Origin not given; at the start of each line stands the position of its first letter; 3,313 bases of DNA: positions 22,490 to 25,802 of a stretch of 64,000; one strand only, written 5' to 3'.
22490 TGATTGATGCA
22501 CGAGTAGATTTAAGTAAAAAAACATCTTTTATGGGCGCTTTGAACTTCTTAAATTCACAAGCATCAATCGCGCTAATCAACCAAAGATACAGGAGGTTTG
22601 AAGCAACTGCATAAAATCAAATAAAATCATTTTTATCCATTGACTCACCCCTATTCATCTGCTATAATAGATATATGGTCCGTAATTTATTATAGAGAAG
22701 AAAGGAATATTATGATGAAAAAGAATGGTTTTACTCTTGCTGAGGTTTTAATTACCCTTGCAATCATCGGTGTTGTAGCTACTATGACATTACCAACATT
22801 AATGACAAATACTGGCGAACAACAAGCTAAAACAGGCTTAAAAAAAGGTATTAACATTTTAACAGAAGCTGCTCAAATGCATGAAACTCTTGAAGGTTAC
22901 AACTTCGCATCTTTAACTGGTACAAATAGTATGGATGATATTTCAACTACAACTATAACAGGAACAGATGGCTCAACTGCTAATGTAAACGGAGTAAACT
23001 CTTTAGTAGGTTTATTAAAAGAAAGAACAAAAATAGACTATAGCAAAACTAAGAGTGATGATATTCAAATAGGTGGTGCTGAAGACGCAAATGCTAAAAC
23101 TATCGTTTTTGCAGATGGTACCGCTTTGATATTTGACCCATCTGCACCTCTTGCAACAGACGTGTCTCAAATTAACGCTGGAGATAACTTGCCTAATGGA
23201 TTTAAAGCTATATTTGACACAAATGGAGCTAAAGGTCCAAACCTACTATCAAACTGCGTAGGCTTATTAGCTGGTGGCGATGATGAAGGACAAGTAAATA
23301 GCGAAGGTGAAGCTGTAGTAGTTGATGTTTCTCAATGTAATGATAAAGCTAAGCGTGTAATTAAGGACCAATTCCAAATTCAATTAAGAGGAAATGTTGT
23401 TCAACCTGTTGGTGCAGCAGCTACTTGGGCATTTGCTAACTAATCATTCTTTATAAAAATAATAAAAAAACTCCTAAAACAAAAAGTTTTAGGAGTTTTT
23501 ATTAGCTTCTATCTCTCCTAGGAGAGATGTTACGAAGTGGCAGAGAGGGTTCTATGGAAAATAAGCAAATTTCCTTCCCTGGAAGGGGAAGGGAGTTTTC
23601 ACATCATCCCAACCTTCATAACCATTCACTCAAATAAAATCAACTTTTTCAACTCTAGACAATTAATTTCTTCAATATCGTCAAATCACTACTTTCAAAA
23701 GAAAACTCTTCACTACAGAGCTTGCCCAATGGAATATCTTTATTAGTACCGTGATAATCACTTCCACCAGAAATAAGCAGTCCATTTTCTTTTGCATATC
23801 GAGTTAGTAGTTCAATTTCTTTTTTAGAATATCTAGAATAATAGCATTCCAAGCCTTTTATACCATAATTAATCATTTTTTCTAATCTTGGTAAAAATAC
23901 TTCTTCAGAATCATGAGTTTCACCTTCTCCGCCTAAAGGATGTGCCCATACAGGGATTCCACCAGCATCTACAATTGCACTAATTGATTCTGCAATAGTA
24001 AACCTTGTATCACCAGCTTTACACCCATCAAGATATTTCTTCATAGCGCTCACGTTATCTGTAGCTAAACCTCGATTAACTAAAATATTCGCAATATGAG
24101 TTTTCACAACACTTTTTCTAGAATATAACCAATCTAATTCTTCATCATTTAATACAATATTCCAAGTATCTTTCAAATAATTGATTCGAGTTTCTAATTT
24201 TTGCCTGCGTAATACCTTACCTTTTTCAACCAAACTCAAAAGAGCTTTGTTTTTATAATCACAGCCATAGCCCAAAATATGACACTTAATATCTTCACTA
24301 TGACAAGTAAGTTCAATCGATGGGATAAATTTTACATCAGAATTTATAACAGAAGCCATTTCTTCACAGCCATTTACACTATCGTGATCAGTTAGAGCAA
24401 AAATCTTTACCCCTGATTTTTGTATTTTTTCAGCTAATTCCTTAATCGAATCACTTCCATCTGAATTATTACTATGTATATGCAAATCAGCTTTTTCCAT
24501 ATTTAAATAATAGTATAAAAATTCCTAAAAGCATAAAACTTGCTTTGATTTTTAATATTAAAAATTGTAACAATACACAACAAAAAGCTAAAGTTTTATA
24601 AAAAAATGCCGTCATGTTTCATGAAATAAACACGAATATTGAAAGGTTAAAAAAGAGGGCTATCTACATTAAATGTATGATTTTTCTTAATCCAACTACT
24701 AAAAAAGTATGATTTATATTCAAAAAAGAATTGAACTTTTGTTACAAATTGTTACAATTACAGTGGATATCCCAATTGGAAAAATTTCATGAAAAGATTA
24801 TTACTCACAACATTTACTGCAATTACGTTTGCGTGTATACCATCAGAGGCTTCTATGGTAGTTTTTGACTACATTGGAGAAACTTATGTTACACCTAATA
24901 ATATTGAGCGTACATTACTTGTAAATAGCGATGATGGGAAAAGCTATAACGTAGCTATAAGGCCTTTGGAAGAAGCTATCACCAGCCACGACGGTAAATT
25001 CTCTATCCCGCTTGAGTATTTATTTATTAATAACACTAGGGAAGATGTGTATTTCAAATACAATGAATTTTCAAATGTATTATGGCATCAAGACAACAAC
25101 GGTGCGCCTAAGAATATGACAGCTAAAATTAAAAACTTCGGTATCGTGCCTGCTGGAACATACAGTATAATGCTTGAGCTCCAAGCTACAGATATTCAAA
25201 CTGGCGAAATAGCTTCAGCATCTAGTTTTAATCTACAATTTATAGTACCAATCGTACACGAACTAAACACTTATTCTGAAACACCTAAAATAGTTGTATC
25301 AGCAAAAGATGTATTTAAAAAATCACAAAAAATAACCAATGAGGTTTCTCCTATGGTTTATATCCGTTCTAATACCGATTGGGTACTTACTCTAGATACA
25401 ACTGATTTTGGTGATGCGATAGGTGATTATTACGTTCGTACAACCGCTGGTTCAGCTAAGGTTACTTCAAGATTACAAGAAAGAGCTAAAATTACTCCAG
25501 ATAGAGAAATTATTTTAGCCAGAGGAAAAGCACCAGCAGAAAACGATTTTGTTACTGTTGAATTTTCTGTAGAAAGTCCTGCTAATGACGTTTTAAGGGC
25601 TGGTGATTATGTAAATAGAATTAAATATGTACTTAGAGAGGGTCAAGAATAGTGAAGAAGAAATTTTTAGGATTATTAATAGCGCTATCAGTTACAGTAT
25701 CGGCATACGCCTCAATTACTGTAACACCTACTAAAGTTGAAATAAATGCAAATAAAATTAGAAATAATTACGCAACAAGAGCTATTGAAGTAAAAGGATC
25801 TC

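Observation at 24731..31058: Five-gene, all-secreted chaperone/usher-like fibre operon with an atypical 1014-aa outer-membrane component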

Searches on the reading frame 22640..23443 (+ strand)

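Call 18: search_protein_families(library=pfam, proteins=[window:22640-23443:+], max_evalue=0.001)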
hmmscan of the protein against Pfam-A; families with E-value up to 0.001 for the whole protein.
window:22640-23443:+ (267 aa): 1 family
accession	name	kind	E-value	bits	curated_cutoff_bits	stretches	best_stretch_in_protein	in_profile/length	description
PF07963.17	N_methyl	-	1.9e-07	30.8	21.2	1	25-50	1-26/27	Prokaryotic N-terminal methylation motif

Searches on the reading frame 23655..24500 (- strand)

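Call 18: search_protein_families(library=pfam, proteins=[window:23655-24500:-], max_evalue=0.001)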
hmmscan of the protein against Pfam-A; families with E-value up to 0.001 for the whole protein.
window:23655-24500:- (281 aa): 1 family
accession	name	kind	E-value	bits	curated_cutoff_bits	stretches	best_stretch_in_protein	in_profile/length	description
PF02811.25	PHP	-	9e-10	39.6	26.4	1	5-93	1-94/164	PHP domain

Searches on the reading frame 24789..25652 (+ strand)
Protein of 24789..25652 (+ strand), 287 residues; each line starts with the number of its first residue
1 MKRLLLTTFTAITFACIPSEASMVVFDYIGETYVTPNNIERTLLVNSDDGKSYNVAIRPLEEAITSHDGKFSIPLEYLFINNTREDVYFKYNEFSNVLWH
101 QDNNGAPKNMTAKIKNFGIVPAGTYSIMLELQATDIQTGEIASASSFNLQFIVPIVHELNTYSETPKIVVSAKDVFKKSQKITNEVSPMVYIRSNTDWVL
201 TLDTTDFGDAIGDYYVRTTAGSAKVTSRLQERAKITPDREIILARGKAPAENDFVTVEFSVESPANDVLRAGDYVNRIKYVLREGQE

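Call 3: search_protein_families(library=pfam, proteins=[window:24789-25652:+], max_evalue=1)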
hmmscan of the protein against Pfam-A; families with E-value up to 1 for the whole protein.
window:24789-25652:+ (287 aa): 1 family
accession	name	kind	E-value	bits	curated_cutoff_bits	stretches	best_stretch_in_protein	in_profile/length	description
PF14564.11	Membrane_bind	-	0.043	14.7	25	1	86-113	71-98/110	Membrane binding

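Call 4: search_protein_families(library=ncbifam, proteins=[window:24789-25652:+], max_evalue=1)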
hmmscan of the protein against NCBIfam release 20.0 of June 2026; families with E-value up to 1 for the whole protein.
window:24789-25652:+ (287 aa): 1 family
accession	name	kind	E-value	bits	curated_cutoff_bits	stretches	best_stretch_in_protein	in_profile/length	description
NF049932.1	TranspRegBtr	equivalog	0.022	13.3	900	1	163-204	330-372/531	bacillibactin transport transcriptional regulator Btr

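Call 51: search_protein_families(library=pfam, alignment_id=A6, max_evalue=0.1)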
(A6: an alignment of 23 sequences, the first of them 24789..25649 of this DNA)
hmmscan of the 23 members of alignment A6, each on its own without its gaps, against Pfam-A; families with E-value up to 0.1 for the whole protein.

A. member 1, window:24789-25649:+ (287 aa): 1 family
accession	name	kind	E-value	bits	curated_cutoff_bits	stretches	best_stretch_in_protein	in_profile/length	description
PF14564.11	Membrane_bind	-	0.043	14.7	25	0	86-113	71-98/110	Membrane binding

B. families by the number of members that match (of 23 scanned): 3 families
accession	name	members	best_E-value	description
PF14564.11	Membrane_bind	2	0.043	Membrane binding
PF06586.17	TraK_N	1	0.027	TraK N-terminal domain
PF20250.3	FapA_N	1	0.046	Flagellar Assembly Protein A N-terminal region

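Call 54: search_solved_structures(query=A6, max_evalue=10)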
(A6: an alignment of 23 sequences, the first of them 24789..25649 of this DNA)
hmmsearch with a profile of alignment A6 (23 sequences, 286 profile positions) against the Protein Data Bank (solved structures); distinct sequences matched with E-value up to 10: 0.
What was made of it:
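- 24789..25652 (+): g1: secreted 287-aa protein, the most conserved of the three small proteins (72% mean column identity). It has two (P)AG-x-Y motifs (aa 121-125 and 271-274). Candidate tip or adhesin subunit, or an accessory protein; fold unknown. No Pfam or PDB sequence match (calls 3, 51, 54).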

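Call 96: list_cluster_members(proteins=[window:24789-25649:+, window:26497-27180:+, window:28014-31055:+, P0133, P0153])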
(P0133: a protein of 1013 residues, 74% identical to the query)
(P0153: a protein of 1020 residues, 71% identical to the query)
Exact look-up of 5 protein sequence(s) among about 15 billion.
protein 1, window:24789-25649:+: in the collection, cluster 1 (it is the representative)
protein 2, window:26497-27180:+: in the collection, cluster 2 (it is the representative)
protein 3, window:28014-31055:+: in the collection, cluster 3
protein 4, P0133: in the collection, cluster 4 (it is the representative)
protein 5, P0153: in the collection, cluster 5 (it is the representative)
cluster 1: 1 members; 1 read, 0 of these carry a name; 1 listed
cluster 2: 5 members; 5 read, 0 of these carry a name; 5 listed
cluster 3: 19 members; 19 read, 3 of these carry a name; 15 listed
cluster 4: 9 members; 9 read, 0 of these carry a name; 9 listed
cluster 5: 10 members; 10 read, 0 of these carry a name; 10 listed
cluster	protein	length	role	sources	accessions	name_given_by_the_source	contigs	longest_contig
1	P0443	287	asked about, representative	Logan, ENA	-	-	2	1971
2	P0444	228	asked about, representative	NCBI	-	-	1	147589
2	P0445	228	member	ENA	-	-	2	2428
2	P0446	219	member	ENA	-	-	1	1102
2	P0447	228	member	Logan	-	-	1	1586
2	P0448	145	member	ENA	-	-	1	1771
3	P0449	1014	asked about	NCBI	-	-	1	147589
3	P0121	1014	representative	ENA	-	-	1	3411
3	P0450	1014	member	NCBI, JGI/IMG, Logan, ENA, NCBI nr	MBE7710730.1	MAG: hypothetical protein E7Z92_01175 [Cyanobacteria bacterium SIG31] | hypothetical protein [Cyanobacteria bacterium SIG31]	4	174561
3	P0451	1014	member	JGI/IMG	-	hypothetical protein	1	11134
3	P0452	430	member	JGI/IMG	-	hypothetical protein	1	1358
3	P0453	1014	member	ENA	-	-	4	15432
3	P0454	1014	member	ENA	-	-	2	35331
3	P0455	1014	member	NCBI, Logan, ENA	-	-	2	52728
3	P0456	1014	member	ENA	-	-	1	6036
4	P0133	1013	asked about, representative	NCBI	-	-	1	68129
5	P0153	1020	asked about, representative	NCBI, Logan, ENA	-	-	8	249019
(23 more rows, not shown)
